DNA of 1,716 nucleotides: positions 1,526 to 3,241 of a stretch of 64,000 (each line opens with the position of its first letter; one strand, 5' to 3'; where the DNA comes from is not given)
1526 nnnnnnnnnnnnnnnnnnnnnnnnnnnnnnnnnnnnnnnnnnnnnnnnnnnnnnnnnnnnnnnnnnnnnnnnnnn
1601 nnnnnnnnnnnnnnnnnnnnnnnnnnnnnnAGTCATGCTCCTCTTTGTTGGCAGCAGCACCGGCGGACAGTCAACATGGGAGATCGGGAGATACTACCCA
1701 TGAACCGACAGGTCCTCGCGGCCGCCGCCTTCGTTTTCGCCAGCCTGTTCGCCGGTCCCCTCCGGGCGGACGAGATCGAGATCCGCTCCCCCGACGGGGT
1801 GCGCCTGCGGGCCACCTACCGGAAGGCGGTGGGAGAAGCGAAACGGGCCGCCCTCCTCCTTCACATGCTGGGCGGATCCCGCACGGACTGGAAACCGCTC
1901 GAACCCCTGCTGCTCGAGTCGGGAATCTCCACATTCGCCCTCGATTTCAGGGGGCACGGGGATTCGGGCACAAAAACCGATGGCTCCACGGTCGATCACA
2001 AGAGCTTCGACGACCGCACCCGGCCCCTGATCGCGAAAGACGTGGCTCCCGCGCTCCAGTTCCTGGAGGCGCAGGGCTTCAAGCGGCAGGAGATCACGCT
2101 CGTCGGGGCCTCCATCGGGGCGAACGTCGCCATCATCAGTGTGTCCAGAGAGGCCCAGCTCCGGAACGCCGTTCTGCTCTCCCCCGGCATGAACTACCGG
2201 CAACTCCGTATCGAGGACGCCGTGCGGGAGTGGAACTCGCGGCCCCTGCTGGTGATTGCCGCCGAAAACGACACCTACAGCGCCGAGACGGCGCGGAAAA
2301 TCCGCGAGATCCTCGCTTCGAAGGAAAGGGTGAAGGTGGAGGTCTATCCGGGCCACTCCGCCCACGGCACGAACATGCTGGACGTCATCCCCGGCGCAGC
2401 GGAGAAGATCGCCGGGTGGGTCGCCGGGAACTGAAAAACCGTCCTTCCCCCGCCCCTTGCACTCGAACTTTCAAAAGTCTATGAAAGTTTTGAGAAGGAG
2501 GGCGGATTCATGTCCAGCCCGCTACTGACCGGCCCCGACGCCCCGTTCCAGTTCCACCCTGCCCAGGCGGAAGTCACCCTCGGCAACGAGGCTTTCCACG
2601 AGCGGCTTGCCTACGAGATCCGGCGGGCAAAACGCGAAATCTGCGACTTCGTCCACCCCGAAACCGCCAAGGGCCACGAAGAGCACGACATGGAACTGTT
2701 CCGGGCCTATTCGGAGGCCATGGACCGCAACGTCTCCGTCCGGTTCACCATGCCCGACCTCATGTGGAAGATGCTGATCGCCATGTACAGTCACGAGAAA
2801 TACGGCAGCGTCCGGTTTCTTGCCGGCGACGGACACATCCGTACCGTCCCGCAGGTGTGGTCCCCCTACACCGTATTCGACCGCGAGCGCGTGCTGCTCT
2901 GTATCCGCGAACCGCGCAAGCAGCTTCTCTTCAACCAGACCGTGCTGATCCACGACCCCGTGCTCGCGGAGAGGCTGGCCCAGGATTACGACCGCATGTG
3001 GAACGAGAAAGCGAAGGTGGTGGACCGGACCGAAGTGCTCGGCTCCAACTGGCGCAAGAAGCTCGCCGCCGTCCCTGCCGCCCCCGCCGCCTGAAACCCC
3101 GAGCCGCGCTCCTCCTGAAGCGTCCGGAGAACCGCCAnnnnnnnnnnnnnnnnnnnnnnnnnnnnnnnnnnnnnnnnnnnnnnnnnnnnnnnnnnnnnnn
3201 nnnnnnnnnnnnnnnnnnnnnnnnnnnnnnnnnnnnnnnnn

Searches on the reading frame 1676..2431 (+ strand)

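Call 21: search_protein_families(library=pfam, proteins=[window:1676-2431:+], max_evalue=0.001)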
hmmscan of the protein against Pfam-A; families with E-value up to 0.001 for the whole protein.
window:1676-2431:+ (252 aa): 6 families
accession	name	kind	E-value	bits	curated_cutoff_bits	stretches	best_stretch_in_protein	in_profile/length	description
PF12146.15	Hydrolase_4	-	2.9e-12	46.8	27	1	57-176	5-115/239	Serine aminopeptidase, S33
PF12697.13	Abhydrolase_6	-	4.7e-11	44.2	26.3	1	60-176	2-100/217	Alpha/beta hydrolase family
PF00561.26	Abhydrolase_1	-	2.1e-09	37.9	25.8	1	60-170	4-102/245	alpha/beta hydrolase fold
PF01738.24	DLH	-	6e-07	29.7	21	1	79-227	37-184/217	Dienelactone hydrolase family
PF07859.19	Abhydrolase_3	-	6.1e-06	26.6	25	0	118-174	47-112/210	alpha/beta hydrolase fold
PF03403.19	PAF-AH_p_II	-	0.0005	19.2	20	1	136-227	219-305/372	Platelet-activating factor acetylhydrolase, isoform II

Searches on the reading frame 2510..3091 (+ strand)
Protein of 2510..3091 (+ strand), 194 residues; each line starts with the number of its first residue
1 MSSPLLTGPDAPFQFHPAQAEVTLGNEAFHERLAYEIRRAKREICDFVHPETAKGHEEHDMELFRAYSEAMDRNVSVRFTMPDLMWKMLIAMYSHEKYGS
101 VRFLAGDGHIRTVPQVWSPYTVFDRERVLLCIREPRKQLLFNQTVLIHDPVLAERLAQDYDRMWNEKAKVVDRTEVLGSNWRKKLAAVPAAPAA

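Call 21: search_protein_families(library=pfam, proteins=[window:2510-3091:+], max_evalue=0.001)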
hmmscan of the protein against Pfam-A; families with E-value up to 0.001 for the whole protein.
window:2510-3091:+ (194 aa): 1 family
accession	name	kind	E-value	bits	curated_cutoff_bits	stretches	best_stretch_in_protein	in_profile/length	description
PF24217.1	DUF7436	-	1.3e-08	35.4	34.2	1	23-167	10-150/153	Family of unknown function (DUF7436)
